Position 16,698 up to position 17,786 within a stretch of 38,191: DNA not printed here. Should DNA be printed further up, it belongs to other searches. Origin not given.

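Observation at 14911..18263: Self-contained operon of four uncharacterised secreted proteins ending in a PEP-CTERM subunit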

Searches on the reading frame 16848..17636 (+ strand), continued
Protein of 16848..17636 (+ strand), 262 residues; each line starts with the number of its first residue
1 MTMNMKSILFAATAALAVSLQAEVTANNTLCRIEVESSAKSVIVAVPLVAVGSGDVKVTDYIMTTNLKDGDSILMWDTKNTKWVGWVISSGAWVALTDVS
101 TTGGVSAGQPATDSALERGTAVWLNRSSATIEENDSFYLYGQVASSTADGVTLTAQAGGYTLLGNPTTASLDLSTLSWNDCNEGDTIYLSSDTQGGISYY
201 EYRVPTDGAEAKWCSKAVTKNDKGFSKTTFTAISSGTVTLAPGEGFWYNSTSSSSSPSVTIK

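Call 58: search_protein_families(library=pfam, proteins=[L014:4760-7255:+, L014:7252-8787:+, L018:8379-10796:+, L017:7524-8090:+, L019:3839-5974:+, L017:3399-5411:+], max_evalue=1)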
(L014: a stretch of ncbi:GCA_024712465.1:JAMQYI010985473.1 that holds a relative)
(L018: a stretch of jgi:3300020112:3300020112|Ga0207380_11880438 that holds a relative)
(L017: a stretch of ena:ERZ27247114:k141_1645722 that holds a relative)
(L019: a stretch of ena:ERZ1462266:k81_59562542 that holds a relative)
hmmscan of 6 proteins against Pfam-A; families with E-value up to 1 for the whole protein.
L014:4760-7255:+ (831 aa): 16 families
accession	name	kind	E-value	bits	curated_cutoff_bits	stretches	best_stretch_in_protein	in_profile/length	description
PF07719.23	TPR_2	-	2e-11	43.5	27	2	755-786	2-33/34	Tetratricopeptide repeat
PF13432.12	TPR_16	-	2.9e-11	44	32.7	2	725-783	2-60/65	Tetratricopeptide repeat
PF00515.34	TPR_1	-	1.7e-10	40.7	27.8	2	755-786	2-33/34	Tetratricopeptide repeat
PF14559.12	TPR_19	-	7.6e-09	36.2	25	1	731-797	2-68/68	Tetratricopeptide repeat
PF13431.12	TPR_17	-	1.3e-08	34.8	24.4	2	743-774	2-33/34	Tetratricopeptide repeat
PF13428.12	TPR_14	-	5.8e-08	33.1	23.5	2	721-761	2-42/44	Tetratricopeptide repeat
PF13181.12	TPR_8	-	7.2e-06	26.2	25.7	1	756-783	3-30/34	Tetratricopeptide repeat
PF13424.12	TPR_12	-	1.1e-05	26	30.1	1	755-784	4-33/77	Tetratricopeptide repeat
PF13371.12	TPR_9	-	2.2e-05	24.8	35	1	729-776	4-51/73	Tetratricopeptide repeat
PF12895.13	ANAPC3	-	0.0011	19.6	27.2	1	708-775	11-77/82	Anaphase-promoting complex, cyclosome, subunit 3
PF13414.12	TPR_11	-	0.0014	18.7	26.8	1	735-768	9-42/42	TPR repeat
PF23914.1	TPR_CcmH_CycH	-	0.0046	17.2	42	2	733-787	100-154/158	Cytochrome c-type biogenesis protein H TPR domain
PF13176.12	TPR_7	-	0.052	14.1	27.9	0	725-754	4-35/36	Tetratricopeptide repeat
PF13374.12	TPR_10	-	0.057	13.9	27.5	0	758-782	6-30/42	Tetratricopeptide repeat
PF13174.12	TPR_6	-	0.12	13.5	26.3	0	760-787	6-33/33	Tetratricopeptide repeat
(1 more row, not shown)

L014:7252-8787:+ (511 aa): 0 families

L018:8379-10796:+ (805 aa): 18 families
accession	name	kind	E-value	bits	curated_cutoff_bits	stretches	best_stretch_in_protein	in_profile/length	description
PF00515.34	TPR_1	-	1.5e-12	47.2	27.8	2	748-780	1-33/34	Tetratricopeptide repeat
PF07719.23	TPR_2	-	1e-09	38.2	27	2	748-780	1-33/34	Tetratricopeptide repeat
PF13432.12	TPR_16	-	5e-09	36.9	32.7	1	718-782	1-65/65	Tetratricopeptide repeat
PF13181.12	TPR_8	-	5.7e-09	35.9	25.7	1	748-777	1-30/34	Tetratricopeptide repeat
PF14559.12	TPR_19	-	1.3e-08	35.5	25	2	726-785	3-62/68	Tetratricopeptide repeat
PF12895.13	ANAPC3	-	5e-08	33.6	27.2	1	700-773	9-81/82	Anaphase-promoting complex, cyclosome, subunit 3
PF13424.12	TPR_12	-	6.9e-08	33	30.1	1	719-778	8-75/77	Tetratricopeptide repeat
PF13374.12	TPR_10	-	4.5e-07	30.1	27.5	2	751-777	5-31/42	Tetratricopeptide repeat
PF13428.12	TPR_14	-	3.7e-06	27.5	23.5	2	749-784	2-37/44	Tetratricopeptide repeat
PF13174.12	TPR_6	-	3.2e-05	24.7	26.3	1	717-742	3-28/33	Tetratricopeptide repeat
PF13176.12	TPR_7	-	3.4e-05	24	27.9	1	750-783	1-34/36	Tetratricopeptide repeat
PF23914.1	TPR_CcmH_CycH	-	4.6e-05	23.7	42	1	738-785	40-87/158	Cytochrome c-type biogenesis protein H TPR domain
PF13431.12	TPR_17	-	8.2e-05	23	24.4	1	736-768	1-33/34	Tetratricopeptide repeat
PF13371.12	TPR_9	-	0.00011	22.5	35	2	724-784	5-65/73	Tetratricopeptide repeat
PF24575.1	TPR_Slam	-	0.0097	16.8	35.2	1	687-769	19-102/104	Surface lipoprotein assembly modifier, N-terminal TPR repeats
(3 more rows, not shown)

L017:7524-8090:+ (189 aa): 0 families

L019:3839-5974:+ (711 aa): 1 family
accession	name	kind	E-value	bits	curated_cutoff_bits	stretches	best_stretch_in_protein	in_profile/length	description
PF07191.17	Zn_ribbon_6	-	0.3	11.6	25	1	247-265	28-46/67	Double zinc ribbon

L017:3399-5411:+ (670 aa): 2 families
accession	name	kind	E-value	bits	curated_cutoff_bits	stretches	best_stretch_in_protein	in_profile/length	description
PF18173.6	bacHORMA_2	-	0.032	14.5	27.3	1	135-169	76-110/166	Bacterial HORMA domain 2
PF07452.17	CHRD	-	0.67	11.3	24.1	1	434-475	13-54/117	CHRD domain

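Call 59: search_protein_families(library=ncbifam, proteins=[L014:4760-7255:+, L014:7252-8787:+, L018:8379-10796:+, L017:7524-8090:+], max_evalue=1)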
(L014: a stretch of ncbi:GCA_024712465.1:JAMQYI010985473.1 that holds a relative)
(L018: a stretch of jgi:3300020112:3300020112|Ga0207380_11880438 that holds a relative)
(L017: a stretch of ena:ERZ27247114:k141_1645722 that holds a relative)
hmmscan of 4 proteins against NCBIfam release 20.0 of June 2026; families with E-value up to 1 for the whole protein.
L014:4760-7255:+ (831 aa): 14 families
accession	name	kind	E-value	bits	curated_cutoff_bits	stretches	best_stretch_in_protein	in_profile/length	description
TIGR02917.1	PEP_TPR_lipo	equivalog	4.4e-14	51.3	312.2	1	705-806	755-855/899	XrtA/PEP-CTERM system TPR-repeat protein PrsT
TIGR02521.1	type_IV_pilW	equivalog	1.5e-08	34.5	154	1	697-782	42-127/234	type IV pilus biogenesis/stability protein PilW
NF040959.1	MamA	equivalog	1.1e-07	31.5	200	1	701-780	120-199/204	magnetosome protein MamA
NF033920.0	C39_PA2778_fam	equivalog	1.1e-06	28.2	150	1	711-783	181-253/255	PA2778 family cysteine peptidase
TIGR00540.1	TPR_hemY_coli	hypoth_equivalog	5.8e-06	25.3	142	1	709-774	315-379/385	heme biosynthesis-associated TPR protein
NF002725.1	PRK02603.1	equivalog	0.00036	20.6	143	1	701-790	50-142/173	photosystem I assembly protein Ycf3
NF047371.1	FlcA_CTERM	equivalog_domain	0.0035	15.9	300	1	727-796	445-515/646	periplasmic flagellar collar protein FlcA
NF052415.1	T3SS_chap_SctY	equivalog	0.0038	17.7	70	1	711-777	31-100/106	type III secretion apparatus assembly chaperone SctY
NF033758.1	gliding_GltE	equivalog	0.0063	15.5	225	1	711-798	77-164/411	adventurous gliding motility TPR repeat lipoprotein GltE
NF053607.1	CHU_0125_OmpA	equivalog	0.0082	14.7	620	1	699-797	32-130/639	CHU_0125 family OmpA-like outer membrane integrity protein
NF033762.1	social_mot_Tgl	equivalog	0.0085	15.5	225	1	712-774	57-120/252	social motility TPR repeat lipoprotein Tgl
NF041522.1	TPR_sll0314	equivalog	0.036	13.3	225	1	731-781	29-79/275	Sll0314/Alr1548 family TPR repeat-containing protein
TIGR02795.1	tol_pal_ybgF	equivalog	0.053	14.1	90.1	1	720-789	39-111/119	tol-pal system protein YbgF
TIGR02552.1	LcrH_SycD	equivalog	0.21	11.3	104.8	1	715-797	47-129/136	SycD/LcrH family type III secretion system chaperone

L014:7252-8787:+ (511 aa): 0 families

L018:8379-10796:+ (805 aa): 22 families
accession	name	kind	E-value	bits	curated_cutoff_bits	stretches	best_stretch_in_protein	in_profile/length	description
TIGR02917.1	PEP_TPR_lipo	equivalog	2.3e-14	52.2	312.2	1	697-788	753-843/899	XrtA/PEP-CTERM system TPR-repeat protein PrsT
NF033920.0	C39_PA2778_fam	equivalog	5.4e-09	35.8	150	1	708-777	184-253/255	PA2778 family cysteine peptidase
TIGR02521.1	type_IV_pilW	equivalog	1.7e-08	34.3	154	1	692-776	43-127/234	type IV pilus biogenesis/stability protein PilW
NF040959.1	MamA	equivalog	1.6e-06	27.7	200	1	694-783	51-140/204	magnetosome protein MamA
TIGR02552.1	LcrH_SycD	equivalog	3.3e-06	26.9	104.8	1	717-784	21-88/136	SycD/LcrH family type III secretion system chaperone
TIGR03939.1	PGA_TPR_OMP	equivalog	1.7e-05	23.3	366.65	1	694-783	67-155/800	poly-beta-1,6 N-acetyl-D-glucosamine export porin PgaA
TIGR00540.1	TPR_hemY_coli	hypoth_equivalog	0.00024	20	142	1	698-771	310-382/385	heme biosynthesis-associated TPR protein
TIGR02795.1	tol_pal_ybgF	equivalog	0.00091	19.8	90.1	1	708-785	33-113/119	tol-pal system protein YbgF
NF005961.0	PRK08045.1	equivalog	0.0011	17.7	690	1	505-546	233-274/386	cystathionine gamma-synthase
TIGR02080.1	O_succ_thio_ly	equivalog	0.0041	15.9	504.55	1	88-133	220-265/382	cystathionine gamma-synthase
NF041522.1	TPR_sll0314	equivalog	0.0062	15.8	225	1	750-784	182-216/275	Sll0314/Alr1548 family TPR repeat-containing protein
NF052415.1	T3SS_chap_SctY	equivalog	0.011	16.2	70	1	721-777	13-69/106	type III secretion apparatus assembly chaperone SctY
NF008391.2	PRK11189.1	equivalog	0.021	14.3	250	1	731-780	82-131/297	lipoprotein NlpI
NF007468.0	PRK10049.1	equivalog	0.021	13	1043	1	714-785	101-172/817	poly-beta-1,6 N-acetyl-D-glucosamine export porin PgaA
NF033762.1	social_mot_Tgl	equivalog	0.027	13.8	225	1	717-786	32-104/252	social motility TPR repeat lipoprotein Tgl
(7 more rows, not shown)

L017:7524-8090:+ (189 aa): 0 families

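Call 69: find_related_loci(query=A6, collection=metagenome_contigs, flank=10000)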
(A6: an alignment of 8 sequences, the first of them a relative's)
Query A6 (263 aa) in metagenome_contigs; peptide patterns used: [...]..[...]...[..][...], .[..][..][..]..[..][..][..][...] (x = any residue, [..] = any of these).
210 stretches matched a pattern; 8 encode a relative of the query (tblastn E <= 1e-3); 8 distinct loci.
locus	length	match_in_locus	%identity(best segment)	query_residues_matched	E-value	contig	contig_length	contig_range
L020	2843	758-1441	40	26-260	3e-29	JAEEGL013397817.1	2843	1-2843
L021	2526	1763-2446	40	26-260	7e-29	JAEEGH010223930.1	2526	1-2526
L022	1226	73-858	33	1-263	1e-28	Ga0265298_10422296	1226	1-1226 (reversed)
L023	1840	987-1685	34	26-263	4e-26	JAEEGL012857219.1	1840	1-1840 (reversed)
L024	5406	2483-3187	31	25-263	6e-23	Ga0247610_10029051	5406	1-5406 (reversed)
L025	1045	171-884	30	25-263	2e-23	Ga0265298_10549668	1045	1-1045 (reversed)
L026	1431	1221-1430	76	1-71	5e-21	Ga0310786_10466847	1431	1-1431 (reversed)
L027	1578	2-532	29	90-263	5e-12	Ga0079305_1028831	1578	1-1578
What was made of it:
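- Tried and rejected: A scan for more contexts returned only 8 short contigs (call 69).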

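Call 70: find_encoding_contigs(protein=P0187, flank=6000, max_places=2)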
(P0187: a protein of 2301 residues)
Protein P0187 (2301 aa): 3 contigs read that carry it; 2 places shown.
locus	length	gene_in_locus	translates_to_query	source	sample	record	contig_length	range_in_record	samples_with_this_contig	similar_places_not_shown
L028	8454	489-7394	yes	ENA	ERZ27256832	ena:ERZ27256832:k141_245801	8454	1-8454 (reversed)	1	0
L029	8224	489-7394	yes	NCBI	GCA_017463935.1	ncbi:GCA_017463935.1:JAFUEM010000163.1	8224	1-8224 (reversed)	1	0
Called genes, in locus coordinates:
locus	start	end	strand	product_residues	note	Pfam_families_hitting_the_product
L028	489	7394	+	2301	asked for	-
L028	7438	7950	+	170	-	-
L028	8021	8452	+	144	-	?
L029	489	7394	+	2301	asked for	-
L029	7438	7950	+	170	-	-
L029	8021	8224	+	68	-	?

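Call 71: find_encoding_contigs(protein=P0129, flank=6000, max_places=2)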
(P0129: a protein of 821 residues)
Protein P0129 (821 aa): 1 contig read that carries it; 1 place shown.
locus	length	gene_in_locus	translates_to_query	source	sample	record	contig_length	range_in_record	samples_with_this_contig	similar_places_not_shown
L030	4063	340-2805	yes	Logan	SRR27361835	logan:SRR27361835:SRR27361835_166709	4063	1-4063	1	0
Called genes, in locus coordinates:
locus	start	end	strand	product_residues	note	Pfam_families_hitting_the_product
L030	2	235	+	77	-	?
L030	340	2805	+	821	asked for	-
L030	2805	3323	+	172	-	-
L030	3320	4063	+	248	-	?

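Call 80: search_solved_structures(query=L014:4760-6200:+, max_evalue=10)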
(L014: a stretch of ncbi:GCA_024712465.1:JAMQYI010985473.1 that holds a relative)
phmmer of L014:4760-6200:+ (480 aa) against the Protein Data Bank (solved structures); distinct sequences matched with E-value up to 10: 0.

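Call 81: search_solved_structures(query=L014:7252-8784:+, max_evalue=10)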
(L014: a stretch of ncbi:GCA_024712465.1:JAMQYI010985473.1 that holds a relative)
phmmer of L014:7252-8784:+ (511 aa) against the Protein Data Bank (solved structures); distinct sequences matched with E-value up to 10: 0.

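Call 82: find_homologous_proteins(query=L014:4760-7252:+, max_evalue=0.001)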
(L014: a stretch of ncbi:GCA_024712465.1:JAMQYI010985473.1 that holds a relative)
Query L014:4760-7252:+ (831 aa): 47 proteins with E <= 0.001 among 8000 candidates.
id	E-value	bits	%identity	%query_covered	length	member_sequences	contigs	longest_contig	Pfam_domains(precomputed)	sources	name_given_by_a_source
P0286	0.0e+0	1877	100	100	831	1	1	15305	PF14559.13,PF13431.13,PF13371.13,PF00515.35,PF13424.13,PF13432.13,PF13428.13,PF13181.13,PF07719.24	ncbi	-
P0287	0.0e+0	1611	85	100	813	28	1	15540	PF14559.13,PF13431.13,PF00515.35,PF13424.13,PF13432.13,PF13428.13,PF13181.13,PF07719.24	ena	-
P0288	0.0e+0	1526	83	96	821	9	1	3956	PF14559.13,PF13431.13,PF00515.35,PF13424.13,PF13432.13,PF13428.13,PF13181.13,PF07719.24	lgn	-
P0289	0.0e+0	1345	73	97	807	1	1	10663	PF14559.13,PF13431.13,PF00515.35,PF13432.13,PF13428.13,PF07719.24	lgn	-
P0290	0.0e+0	1337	75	97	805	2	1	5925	PF14559.13,PF13431.13,PF00515.35,PF13424.13,PF13432.13,PF13428.13,PF13181.13,PF07719.24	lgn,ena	-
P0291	0.0e+0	1159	64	97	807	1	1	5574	PF14559.13,PF13431.13,PF13371.13,PF00515.35,PF13424.13,PF13432.13,PF13428.13,PF13181.13,PF07719.24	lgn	-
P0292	0.0e+0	1113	62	97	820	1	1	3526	PF14559.13,PF13431.13,PF00515.35,PF13424.13,PF13432.13,PF13428.13,PF13181.13,PF07719.24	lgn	-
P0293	0.0e+0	1080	60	97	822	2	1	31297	PF14559.13,PF13431.13,PF13371.13,PF00515.35,PF13424.13,PF13432.13,PF13428.13,PF13181.13,PF07719.24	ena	-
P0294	0.0e+0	1076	60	97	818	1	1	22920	PF14559.13,PF13431.13,PF00515.35,PF13424.13,PF13432.13,PF13428.13,PF13181.13,PF07719.24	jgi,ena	-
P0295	0.0e+0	1072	61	93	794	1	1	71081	PF14559.13,PF13431.13,PF00515.35,PF13424.13,PF13432.13,PF07719.24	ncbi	ncbi:MAG: tetratricopeptide repeat protein [Kiritimatiellia bacterium]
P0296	0.0e+0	1034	58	98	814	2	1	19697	PF14559.13,PF13431.13,PF00515.35,PF13432.13,PF13428.13,PF13181.13,PF07719.24,PF13174.13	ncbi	-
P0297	0.0e+0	1033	59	95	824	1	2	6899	PF14559.13,PF13431.13,PF00515.35,PF13424.13,PF13432.13,PF13428.13,PF13181.13,PF07719.24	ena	-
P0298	0.0e+0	1028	57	95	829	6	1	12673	PF14559.13,PF13431.13,PF00515.35,PF13432.13,PF13181.13,PF07719.24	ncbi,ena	-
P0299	0.0e+0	1025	57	99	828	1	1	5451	PF14559.13,PF13431.13,PF00515.35,PF12895.14,PF13432.13,PF13428.13,PF13181.13,PF07719.24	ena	-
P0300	3.8e-294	996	55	99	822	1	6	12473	PF14559.13,PF13431.13,PF13371.13,PF00515.35,PF13424.13,PF13428.13,PF13181.13,PF07719.24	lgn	-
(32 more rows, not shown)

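Call 83: find_encoding_contigs(protein=P0295, flank=10000, max_places=1)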
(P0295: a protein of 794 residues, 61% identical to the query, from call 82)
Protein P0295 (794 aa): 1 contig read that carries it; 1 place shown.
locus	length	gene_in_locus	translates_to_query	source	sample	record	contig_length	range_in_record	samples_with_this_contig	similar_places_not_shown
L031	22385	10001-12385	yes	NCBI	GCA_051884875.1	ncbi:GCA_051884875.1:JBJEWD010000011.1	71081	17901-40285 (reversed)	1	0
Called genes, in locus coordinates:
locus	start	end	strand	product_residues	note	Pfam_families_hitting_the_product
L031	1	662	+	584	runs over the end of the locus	PF00474:SSF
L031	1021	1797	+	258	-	PF01946:Thi4, PF00890:FAD_binding_2 (faint), PF01266:DAO, PF03486:HI0933_like (weak), PF07992:Pyr_redox_2 (weak), PF12831:FAD_oxidored (weak), PF13450:NAD_binding_8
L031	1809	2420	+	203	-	PF02581:TMP-TENI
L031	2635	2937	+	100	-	PF00216:Bac_DNA_binding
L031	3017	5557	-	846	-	PF08455:SNF2_assoc (weak), PF00176:SNF2-rel_dom, PF04851:ResIII (weak), PF00270:DEAD (weak), PF00271:Helicase_C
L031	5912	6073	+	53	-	-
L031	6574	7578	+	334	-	-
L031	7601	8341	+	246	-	-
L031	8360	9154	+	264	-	-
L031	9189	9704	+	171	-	PF07589:PEP_exosort_dom (faint)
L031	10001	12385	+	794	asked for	PF00515:TPR_1 (faint), PF07719:TPR_2 (faint), PF13424:TPR_12 (faint), PF13431:TPR_17 (faint), PF13432:TPR_16 (weak), PF14559:TPR_19 (weak)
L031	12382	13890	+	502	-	-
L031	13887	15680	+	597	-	PF13292:DXP_synthase_N, PF02775:TPP_enzyme_C (faint), PF02779:Transket_pyr, PF02780:Transketolase_C (faint)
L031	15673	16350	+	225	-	PF08378:NERD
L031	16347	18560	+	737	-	PF17804:TSP_NTD, PF00595:PDZ (weak), PF03572:Peptidase_S41, PF11818:DUF3340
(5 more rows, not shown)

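Call 87: find_related_loci(query=A6, collection=viral_contigs, flank=5000)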
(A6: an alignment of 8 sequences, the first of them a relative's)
Query A6 (263 aa) in viral_contigs; peptide patterns used: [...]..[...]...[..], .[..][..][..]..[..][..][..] (x = any residue, [..] = any of these).
50 stretches matched a pattern, but none encodes a relative of the query by tblastn (E <= 1e-3).

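Call 88: search_dna_similar(query=window:16854-17636:+, collection=phages, mode=protein, max_evalue=0.001)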
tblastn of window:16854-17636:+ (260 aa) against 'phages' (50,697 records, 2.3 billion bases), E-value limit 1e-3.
No match.
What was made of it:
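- Tried and rejected: There are no hits in phage records or IMG/VR (calls 87, 88).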

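Call 92: search_protein_families(library=padloc, proteins=[window:16854-17636:+], max_evalue=0.01)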
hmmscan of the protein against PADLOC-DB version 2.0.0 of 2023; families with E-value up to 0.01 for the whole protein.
window:16854-17636:+ (260 aa): 0 families

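Call 99: list_cluster_members(proteins=[P0078, P0085, P0100, P0120, P0150, P0180, P0200, P0222, P0187, P0218])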
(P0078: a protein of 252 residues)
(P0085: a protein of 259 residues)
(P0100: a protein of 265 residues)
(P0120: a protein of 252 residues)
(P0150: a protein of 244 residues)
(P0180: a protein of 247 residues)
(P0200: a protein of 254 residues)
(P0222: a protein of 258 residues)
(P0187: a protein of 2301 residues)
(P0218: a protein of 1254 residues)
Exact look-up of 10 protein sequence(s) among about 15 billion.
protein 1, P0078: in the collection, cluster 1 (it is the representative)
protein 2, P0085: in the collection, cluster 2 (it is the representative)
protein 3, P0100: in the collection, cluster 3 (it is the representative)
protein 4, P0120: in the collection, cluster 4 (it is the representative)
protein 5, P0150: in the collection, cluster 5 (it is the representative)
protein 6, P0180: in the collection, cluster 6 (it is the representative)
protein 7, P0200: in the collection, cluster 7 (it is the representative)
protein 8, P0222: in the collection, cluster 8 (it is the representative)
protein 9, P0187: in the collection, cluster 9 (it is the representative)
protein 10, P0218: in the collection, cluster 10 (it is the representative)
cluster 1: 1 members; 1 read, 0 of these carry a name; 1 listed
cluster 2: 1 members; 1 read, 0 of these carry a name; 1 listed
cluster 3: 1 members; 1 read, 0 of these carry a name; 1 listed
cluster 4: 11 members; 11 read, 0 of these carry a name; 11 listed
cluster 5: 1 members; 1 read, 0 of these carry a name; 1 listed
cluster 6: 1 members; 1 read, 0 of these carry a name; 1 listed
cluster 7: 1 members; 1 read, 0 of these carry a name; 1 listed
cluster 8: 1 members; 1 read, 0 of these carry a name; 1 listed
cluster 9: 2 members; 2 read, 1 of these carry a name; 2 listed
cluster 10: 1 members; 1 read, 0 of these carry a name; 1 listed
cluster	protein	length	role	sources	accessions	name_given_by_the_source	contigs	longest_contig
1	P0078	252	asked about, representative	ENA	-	-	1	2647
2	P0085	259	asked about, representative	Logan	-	-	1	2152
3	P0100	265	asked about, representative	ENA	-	-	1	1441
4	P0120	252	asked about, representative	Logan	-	-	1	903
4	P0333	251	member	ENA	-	-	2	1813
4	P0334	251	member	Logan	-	-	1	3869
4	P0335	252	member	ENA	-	-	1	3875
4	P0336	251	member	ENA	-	-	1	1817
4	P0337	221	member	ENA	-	-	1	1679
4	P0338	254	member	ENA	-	-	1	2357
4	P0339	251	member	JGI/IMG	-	-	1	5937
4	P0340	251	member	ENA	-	-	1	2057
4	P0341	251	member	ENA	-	-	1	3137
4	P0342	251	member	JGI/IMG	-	-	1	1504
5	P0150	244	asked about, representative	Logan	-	-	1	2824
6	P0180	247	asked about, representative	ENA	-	-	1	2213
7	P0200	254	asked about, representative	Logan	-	-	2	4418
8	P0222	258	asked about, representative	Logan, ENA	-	-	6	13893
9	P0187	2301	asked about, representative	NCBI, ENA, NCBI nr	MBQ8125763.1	MAG: hypothetical protein IJ173_07745 [Kiritimatiellae bacterium] | hypothetical protein [Kiritimatiellia bacterium]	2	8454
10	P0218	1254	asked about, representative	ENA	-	-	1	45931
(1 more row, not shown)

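Call 105: search_solved_structures(query=A5, max_evalue=10)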
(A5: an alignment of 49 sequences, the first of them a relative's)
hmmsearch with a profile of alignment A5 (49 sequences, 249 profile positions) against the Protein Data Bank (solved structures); distinct sequences matched with E-value up to 10: 0.
